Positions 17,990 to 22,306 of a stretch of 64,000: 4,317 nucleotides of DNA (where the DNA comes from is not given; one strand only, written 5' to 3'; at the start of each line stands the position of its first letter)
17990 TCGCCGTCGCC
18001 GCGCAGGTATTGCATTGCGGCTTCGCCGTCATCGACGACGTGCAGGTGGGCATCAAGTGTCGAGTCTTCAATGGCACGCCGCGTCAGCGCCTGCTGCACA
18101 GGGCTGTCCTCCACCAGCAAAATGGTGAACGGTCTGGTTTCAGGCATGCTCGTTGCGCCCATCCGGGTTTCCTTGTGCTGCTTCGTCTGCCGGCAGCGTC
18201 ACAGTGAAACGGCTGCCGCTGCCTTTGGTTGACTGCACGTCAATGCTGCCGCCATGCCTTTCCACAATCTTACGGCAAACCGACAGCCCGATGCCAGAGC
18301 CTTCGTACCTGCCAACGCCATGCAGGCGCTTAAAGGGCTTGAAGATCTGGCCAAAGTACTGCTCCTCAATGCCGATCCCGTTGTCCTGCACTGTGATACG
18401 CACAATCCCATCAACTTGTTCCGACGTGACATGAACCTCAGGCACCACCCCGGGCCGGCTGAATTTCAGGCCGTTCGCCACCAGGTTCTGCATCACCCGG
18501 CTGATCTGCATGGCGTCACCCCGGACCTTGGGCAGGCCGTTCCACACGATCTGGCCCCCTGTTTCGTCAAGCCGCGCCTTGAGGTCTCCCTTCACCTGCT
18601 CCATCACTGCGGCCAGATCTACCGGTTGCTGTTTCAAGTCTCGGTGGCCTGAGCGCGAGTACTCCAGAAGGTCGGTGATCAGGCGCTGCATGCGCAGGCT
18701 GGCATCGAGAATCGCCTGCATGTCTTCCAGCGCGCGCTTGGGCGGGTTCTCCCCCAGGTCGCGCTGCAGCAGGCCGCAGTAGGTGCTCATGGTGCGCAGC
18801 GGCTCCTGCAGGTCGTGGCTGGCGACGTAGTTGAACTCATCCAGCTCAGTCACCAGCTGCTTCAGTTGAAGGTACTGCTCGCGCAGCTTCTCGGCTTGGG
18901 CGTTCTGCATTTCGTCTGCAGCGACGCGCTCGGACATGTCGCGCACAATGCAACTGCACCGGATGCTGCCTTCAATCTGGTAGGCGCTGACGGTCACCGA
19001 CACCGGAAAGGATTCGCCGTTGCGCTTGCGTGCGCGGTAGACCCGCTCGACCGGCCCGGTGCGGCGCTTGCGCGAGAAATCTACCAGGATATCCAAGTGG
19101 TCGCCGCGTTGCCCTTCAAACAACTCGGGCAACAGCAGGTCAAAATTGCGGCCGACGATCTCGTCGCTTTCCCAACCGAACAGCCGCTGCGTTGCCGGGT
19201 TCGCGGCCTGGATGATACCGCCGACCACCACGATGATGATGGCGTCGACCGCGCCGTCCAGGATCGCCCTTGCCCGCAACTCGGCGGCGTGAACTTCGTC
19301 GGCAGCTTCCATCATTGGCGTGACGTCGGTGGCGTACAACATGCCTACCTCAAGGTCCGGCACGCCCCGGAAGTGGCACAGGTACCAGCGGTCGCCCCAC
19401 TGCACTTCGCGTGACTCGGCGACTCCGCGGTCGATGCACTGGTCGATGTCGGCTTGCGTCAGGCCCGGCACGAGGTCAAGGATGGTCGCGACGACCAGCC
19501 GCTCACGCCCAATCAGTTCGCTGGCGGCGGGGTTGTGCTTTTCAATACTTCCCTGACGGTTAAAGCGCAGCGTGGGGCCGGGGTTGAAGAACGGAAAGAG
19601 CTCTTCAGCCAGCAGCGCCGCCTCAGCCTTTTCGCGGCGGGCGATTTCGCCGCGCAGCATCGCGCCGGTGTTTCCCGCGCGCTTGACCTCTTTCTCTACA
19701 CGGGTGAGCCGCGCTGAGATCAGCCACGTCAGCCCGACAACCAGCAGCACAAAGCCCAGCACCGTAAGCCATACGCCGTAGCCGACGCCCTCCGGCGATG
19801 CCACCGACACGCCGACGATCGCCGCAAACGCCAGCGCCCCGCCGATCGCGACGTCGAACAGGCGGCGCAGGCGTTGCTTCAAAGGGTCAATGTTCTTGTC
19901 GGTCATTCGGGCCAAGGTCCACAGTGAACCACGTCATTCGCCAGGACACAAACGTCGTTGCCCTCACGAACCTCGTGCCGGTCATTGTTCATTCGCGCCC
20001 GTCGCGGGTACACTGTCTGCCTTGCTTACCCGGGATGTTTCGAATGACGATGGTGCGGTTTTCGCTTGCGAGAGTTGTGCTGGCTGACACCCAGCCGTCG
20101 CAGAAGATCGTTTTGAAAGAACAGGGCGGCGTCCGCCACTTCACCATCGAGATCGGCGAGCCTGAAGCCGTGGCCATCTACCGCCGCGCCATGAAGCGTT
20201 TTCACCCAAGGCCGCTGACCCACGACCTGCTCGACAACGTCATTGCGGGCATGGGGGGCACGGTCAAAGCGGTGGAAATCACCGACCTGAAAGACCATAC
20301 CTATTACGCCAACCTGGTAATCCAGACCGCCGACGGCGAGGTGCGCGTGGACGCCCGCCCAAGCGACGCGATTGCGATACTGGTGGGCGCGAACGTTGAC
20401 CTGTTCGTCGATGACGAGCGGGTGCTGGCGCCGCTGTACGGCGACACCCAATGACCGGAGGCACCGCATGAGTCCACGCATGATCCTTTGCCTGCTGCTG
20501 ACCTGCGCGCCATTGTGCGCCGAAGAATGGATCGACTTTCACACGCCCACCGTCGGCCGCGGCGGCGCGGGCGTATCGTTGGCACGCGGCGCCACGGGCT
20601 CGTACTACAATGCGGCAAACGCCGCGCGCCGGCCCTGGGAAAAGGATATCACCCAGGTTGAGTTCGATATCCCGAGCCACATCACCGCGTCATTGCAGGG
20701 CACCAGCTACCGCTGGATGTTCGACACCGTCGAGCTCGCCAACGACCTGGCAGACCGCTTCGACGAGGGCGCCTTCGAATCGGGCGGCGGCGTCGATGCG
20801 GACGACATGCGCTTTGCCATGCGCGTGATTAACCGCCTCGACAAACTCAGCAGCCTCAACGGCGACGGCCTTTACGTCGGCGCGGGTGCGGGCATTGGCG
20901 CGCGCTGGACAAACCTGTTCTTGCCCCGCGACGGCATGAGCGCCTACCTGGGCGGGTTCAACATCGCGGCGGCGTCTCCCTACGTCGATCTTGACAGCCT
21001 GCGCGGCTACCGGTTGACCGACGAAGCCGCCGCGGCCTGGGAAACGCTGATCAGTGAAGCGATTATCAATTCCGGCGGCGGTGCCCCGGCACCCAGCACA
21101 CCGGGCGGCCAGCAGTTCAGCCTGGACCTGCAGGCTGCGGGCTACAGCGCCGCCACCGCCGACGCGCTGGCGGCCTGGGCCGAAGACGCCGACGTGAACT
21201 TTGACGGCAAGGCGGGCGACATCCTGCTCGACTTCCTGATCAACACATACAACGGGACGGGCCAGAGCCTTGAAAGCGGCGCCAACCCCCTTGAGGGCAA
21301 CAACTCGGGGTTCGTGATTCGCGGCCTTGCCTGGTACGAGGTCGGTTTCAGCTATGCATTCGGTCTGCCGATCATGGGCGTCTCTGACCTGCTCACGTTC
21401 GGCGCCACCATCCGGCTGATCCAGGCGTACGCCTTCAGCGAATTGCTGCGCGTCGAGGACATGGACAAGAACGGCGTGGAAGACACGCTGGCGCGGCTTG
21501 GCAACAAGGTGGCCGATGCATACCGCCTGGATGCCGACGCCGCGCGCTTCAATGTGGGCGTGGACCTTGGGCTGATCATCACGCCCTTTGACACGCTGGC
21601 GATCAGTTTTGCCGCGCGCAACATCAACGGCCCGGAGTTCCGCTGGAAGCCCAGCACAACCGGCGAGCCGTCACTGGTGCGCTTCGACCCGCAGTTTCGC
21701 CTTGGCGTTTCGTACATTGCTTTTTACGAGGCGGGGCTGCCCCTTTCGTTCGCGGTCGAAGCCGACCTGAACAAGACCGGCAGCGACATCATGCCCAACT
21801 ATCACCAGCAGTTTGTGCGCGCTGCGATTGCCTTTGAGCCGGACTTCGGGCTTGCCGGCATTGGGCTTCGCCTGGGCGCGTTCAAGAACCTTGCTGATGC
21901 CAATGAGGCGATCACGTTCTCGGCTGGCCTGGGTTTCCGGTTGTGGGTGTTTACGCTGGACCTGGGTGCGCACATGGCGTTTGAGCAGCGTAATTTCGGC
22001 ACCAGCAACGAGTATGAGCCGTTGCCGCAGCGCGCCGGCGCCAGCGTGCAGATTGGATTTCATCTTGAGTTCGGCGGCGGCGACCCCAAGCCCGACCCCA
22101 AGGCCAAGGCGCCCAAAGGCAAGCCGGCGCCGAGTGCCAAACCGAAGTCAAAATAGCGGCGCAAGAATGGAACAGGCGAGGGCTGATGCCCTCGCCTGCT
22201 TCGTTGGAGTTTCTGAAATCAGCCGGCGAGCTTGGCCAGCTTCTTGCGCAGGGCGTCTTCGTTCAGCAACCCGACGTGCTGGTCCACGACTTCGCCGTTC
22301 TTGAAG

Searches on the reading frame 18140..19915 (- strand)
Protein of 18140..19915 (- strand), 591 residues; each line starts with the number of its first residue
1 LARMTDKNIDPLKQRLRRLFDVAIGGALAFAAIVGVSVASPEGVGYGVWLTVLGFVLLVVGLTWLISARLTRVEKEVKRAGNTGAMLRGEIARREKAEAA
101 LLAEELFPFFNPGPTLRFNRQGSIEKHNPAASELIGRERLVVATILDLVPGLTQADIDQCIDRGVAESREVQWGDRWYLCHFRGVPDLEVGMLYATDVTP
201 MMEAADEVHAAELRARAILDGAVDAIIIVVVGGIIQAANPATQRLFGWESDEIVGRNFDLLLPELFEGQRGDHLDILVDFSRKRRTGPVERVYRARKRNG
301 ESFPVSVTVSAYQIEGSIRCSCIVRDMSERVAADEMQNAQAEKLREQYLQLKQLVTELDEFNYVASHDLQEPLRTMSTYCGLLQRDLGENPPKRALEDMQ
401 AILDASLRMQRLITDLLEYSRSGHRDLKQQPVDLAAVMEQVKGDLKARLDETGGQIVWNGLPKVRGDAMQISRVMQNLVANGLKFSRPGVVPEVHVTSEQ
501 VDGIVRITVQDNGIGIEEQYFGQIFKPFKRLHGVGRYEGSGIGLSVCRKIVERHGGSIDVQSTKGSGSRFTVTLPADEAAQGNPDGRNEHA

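Call 87: search_protein_families(library=pfam, proteins=[window:18140-19915:-], max_evalue=0.00001)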
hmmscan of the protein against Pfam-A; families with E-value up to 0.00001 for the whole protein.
window:18140-19915:- (591 aa): 6 families
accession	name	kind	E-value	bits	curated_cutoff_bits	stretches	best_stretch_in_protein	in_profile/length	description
PF02518.31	HATPase_c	-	9.1e-28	97.4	26.4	1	466-577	1-110/111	Histidine kinase-, DNA gyrase B-, and HSP90-like ATPase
PF13426.13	PAS_9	-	8.9e-14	52.1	27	1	224-329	2-103/103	PAS domain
PF00512.31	HisKA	-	1.1e-10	41.9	26.9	1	358-423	2-64/66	His Kinase A (phospho-acceptor) domain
PF08448.16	PAS_4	-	7.1e-09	36.3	23.1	0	220-331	2-109/110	PAS fold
PF00989.32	PAS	-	9.7e-09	35.7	22.6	1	216-326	4-112/113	PAS fold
PF13188.13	PAS_8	-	7.2e-08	32.5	21.8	0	216-267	4-56/65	PAS domain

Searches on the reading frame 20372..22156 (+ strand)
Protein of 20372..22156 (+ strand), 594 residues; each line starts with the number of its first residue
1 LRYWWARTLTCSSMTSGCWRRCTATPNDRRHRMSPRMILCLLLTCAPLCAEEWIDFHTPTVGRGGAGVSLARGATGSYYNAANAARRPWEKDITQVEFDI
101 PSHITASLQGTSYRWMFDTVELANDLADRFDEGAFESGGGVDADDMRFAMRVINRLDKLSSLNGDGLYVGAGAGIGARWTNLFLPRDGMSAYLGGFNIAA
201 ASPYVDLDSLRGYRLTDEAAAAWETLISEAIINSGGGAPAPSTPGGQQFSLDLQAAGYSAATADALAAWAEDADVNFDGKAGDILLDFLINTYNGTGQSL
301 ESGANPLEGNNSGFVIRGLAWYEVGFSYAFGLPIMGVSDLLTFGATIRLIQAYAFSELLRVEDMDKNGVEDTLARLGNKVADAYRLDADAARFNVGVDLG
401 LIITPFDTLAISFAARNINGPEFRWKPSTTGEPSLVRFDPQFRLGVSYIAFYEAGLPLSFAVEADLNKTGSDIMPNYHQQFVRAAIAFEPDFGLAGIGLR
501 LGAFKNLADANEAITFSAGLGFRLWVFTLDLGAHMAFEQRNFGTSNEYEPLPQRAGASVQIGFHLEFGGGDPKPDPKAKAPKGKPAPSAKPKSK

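Call 87: search_protein_families(library=pfam, proteins=[window:20372-22156:+], max_evalue=0.00001)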
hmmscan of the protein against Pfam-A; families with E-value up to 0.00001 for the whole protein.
window:20372-22156:+ (594 aa): 1 family
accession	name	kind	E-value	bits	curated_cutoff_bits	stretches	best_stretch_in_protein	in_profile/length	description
PF13729.12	TraF_2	-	4.2e-15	56.1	25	1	78-448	2-252/264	F plasmid transfer operon, TraF, protein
